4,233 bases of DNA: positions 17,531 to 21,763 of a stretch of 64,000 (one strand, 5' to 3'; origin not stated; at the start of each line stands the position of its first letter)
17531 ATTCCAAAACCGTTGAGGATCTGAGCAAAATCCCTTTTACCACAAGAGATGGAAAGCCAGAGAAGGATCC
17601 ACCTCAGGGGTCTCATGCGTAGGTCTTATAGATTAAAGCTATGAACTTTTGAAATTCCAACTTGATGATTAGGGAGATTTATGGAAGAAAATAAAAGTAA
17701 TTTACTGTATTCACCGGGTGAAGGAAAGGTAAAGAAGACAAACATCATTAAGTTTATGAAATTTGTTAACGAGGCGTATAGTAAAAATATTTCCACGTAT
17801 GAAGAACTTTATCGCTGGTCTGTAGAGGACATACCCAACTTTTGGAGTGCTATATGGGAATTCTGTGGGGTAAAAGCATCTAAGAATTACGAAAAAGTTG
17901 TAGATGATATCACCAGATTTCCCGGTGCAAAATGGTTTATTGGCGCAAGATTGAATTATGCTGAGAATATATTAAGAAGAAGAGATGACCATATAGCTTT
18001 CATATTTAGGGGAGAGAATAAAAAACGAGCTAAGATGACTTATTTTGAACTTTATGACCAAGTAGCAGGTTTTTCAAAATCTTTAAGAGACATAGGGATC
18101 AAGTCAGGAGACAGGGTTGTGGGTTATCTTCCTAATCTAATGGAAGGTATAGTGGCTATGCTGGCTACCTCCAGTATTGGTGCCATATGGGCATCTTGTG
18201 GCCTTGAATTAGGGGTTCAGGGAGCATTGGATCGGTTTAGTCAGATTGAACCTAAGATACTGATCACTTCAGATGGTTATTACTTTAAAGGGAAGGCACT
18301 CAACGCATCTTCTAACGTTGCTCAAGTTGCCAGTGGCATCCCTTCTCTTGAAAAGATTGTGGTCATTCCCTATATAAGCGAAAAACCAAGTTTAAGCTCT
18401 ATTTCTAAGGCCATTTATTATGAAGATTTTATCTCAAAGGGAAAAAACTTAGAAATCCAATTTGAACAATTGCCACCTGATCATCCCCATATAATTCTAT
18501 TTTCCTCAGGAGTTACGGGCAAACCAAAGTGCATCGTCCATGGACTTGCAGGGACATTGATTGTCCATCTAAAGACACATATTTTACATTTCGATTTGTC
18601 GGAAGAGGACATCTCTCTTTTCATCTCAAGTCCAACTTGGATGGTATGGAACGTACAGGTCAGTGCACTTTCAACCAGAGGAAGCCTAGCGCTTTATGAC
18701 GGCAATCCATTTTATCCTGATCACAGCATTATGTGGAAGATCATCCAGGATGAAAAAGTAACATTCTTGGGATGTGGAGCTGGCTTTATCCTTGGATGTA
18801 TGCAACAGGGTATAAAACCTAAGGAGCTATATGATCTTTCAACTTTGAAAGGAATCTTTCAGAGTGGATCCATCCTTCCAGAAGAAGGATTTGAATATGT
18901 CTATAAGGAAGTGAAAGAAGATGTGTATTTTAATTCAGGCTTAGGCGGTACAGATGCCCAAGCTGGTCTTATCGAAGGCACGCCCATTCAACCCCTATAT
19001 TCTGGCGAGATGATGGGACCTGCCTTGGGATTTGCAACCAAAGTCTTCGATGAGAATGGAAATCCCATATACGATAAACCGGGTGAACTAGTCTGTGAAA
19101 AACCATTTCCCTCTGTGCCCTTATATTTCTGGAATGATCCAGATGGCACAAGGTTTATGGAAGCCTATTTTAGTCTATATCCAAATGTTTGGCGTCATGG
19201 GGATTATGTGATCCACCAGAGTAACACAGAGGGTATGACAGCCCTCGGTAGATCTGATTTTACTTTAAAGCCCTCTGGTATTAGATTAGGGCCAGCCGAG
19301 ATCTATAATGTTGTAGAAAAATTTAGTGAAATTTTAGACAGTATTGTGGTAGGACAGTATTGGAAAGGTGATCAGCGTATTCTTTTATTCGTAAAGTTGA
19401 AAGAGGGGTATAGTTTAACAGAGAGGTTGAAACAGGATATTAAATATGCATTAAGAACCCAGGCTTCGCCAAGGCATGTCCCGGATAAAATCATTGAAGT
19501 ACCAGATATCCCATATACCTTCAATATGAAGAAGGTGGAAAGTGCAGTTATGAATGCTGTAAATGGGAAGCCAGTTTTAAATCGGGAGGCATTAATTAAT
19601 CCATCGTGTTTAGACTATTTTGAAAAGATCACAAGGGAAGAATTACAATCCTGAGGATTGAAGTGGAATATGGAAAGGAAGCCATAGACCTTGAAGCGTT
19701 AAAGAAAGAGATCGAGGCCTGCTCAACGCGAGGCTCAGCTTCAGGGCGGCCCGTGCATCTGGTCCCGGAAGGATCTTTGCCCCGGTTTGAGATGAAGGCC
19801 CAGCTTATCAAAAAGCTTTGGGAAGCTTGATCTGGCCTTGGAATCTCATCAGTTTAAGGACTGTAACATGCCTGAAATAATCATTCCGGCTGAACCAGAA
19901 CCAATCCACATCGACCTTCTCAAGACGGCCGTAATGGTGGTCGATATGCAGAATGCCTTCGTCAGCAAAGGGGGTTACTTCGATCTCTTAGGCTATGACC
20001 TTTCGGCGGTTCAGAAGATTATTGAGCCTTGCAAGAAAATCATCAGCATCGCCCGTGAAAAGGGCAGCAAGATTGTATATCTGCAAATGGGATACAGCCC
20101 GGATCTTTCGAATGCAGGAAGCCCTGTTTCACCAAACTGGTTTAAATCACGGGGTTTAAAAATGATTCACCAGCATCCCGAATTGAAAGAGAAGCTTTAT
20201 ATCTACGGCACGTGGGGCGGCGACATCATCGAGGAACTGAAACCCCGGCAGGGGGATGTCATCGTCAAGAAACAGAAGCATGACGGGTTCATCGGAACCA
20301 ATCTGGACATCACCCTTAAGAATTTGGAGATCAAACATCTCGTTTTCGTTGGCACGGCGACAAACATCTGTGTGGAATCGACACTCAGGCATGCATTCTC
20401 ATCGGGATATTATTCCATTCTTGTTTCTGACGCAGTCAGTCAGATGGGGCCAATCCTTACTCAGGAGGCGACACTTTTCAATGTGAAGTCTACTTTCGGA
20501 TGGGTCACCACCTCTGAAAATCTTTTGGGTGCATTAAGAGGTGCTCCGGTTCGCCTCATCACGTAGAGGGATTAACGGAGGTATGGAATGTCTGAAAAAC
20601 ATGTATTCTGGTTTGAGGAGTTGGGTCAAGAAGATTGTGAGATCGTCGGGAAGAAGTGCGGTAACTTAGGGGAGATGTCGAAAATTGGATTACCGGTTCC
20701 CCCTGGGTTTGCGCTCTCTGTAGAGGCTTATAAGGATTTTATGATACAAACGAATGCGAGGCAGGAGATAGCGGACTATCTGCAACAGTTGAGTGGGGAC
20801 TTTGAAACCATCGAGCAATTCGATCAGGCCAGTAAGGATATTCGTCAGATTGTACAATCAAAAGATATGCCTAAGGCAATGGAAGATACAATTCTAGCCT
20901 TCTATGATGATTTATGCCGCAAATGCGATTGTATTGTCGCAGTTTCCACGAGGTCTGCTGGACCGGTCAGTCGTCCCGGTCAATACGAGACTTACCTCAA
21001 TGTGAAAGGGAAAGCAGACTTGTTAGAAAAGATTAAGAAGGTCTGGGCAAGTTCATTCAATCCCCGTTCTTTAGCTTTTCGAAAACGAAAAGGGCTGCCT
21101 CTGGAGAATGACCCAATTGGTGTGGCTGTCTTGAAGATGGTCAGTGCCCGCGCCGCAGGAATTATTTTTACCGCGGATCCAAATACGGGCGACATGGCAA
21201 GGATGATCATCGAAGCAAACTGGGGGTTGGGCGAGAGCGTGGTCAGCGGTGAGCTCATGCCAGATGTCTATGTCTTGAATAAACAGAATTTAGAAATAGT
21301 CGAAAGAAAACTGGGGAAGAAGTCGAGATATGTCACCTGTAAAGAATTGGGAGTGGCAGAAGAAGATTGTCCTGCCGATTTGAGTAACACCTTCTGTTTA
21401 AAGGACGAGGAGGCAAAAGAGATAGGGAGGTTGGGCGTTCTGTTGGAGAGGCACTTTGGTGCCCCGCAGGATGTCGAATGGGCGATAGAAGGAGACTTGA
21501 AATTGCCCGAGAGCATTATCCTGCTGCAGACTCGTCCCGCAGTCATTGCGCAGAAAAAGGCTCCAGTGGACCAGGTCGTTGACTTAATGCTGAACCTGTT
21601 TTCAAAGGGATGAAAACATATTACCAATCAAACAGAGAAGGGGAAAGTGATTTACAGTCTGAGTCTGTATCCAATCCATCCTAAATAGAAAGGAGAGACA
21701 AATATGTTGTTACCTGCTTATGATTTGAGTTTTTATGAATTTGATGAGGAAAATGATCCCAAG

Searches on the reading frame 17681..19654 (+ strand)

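Call 8: search_protein_families(library=pfam, proteins=[window:17681-19654:+], max_evalue=0.01)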
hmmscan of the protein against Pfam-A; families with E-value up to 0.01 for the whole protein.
window:17681-19654:+ (657 aa): 3 families
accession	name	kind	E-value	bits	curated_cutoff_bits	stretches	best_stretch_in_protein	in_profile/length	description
PF00501.34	AMP-binding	-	7.4e-36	124.2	29.9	1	99-475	6-377/384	AMP-binding enzyme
PF16177.11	ACAS_N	-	1.7e-12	47.4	27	1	40-96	1-54/55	Acetyl-coenzyme A synthetase N-terminus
PF13193.12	AMP-binding_C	-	0.00022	22.5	24.5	1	543-615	4-74/76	AMP-binding enzyme C-terminal domain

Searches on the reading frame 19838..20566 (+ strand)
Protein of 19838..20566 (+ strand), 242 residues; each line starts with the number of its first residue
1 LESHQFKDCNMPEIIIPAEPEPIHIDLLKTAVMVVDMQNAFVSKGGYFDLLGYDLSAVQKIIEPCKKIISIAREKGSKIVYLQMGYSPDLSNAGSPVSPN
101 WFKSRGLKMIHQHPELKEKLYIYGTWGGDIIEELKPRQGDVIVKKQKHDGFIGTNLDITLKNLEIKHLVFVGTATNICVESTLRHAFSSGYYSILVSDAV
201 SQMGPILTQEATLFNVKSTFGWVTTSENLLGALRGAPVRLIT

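Call 8: search_protein_families(library=pfam, proteins=[window:19838-20566:+], max_evalue=0.01)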
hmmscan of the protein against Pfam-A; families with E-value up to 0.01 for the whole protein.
window:19838-20566:+ (242 aa): 1 family
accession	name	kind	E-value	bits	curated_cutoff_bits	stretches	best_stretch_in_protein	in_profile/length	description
PF00857.26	Isochorismatase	-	8.9e-37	127.3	27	1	30-227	1-174/175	Isochorismatase domain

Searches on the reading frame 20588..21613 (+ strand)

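Call 8: search_protein_families(library=pfam, proteins=[window:20588-21613:+], max_evalue=0.01)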
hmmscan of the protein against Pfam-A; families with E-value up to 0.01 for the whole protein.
window:20588-21613:+ (341 aa): 1 family
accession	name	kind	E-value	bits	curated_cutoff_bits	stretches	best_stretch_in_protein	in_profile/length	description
PF01326.24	PPDK_N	-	6.3e-84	282.5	27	1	18-328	2-319/328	Pyruvate phosphate dikinase, AMP/ATP-binding domain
